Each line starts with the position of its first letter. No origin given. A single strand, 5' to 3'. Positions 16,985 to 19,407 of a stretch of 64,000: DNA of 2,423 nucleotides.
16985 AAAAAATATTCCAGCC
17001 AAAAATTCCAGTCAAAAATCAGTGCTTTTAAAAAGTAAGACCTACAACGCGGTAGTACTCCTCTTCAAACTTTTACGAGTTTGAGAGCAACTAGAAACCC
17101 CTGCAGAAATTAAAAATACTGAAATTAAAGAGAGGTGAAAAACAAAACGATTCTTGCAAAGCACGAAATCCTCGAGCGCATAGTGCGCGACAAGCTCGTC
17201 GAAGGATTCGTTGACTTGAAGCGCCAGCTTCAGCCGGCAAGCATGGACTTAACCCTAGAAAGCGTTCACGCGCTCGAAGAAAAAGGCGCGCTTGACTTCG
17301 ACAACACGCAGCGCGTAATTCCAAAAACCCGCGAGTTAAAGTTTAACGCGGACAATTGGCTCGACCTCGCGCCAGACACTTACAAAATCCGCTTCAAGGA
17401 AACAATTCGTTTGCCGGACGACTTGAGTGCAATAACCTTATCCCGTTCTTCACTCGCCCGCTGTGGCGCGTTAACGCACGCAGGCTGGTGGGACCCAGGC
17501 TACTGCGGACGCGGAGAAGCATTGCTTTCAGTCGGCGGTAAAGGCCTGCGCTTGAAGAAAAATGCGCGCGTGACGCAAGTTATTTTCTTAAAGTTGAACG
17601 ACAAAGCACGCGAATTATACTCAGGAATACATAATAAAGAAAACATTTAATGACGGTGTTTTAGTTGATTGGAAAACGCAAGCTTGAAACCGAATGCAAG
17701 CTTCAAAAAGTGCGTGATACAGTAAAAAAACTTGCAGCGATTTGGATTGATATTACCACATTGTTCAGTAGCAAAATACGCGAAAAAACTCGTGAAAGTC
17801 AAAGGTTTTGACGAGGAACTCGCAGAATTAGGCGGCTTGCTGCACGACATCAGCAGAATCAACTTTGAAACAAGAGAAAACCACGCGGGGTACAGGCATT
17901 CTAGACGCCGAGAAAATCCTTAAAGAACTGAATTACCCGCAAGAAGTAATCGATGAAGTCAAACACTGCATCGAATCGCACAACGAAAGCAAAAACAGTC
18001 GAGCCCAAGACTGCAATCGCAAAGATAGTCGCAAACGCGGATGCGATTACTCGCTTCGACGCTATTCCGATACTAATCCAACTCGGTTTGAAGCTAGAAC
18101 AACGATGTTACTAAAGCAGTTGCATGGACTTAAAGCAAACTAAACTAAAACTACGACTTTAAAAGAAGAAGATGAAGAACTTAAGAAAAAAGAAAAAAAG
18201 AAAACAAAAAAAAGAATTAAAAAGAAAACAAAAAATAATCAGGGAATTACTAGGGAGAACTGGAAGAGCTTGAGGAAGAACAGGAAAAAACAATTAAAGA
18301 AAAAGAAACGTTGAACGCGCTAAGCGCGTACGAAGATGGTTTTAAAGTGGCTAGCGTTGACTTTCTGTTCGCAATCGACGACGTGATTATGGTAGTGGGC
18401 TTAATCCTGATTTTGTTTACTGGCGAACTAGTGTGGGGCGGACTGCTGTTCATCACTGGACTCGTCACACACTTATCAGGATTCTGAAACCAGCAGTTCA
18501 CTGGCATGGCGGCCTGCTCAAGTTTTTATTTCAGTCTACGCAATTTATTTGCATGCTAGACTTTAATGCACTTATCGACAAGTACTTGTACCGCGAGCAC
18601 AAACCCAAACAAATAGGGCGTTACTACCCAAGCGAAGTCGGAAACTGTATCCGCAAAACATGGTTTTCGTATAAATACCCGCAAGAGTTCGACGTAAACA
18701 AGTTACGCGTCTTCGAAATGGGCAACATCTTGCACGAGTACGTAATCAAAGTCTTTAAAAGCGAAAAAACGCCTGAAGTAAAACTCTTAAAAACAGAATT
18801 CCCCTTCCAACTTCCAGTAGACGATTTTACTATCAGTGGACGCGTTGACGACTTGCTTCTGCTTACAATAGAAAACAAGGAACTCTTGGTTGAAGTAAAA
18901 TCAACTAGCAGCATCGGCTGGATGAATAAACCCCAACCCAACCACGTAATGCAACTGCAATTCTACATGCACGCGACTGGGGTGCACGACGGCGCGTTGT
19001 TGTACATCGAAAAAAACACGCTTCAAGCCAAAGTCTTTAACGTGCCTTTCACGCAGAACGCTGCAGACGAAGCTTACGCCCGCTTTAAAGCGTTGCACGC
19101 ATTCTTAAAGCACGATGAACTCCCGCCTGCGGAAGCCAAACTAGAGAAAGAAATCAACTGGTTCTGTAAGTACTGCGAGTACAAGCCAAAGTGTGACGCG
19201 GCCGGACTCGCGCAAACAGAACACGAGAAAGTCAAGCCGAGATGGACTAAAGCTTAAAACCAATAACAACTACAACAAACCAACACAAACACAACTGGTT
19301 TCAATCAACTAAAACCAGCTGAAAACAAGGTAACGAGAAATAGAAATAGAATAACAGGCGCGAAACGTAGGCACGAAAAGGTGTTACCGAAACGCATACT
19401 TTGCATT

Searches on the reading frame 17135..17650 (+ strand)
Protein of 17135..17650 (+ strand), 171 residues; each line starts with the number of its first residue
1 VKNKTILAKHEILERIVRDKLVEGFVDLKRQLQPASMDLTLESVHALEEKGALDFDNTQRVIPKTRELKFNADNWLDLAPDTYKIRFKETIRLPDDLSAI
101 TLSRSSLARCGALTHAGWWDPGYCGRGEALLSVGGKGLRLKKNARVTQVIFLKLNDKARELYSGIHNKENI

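Call 55: search_protein_families(library=pfam, proteins=[window:17135-17650:+], max_evalue=0.001)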
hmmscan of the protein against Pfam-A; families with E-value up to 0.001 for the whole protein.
window:17135-17650:+ (171 aa): 3 families
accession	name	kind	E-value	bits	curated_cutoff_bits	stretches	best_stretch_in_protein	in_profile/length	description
PF22769.1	DCD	-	9.7e-23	81.4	27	1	6-153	1-152/153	dCTP deaminase-like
PF00692.24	dUTPase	-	2.6e-05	24.4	22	1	84-168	33-118/129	dUTPase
PF06559.16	DCD_N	-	0.00017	21.9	21.4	1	5-114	3-115/164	2'-deoxycytidine 5'-triphosphate deaminase (DCD) N-terminal domain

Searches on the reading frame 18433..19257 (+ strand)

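Call 9: search_protein_families(library=pfam, proteins=[window:18433-19257:+], max_evalue=0.001)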
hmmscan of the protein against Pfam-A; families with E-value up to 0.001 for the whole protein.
window:18433-19257:+ (274 aa): 2 families
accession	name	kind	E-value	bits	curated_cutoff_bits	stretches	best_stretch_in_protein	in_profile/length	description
PF12705.13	PDDEXK_1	-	1e-08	35.9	22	1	98-255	91-247/247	PD-(D/E)XK nuclease superfamily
PF01930.23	Cas_Cas4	-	2.9e-07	31.2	22.7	1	71-254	10-158/160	Domain of unknown function DUF83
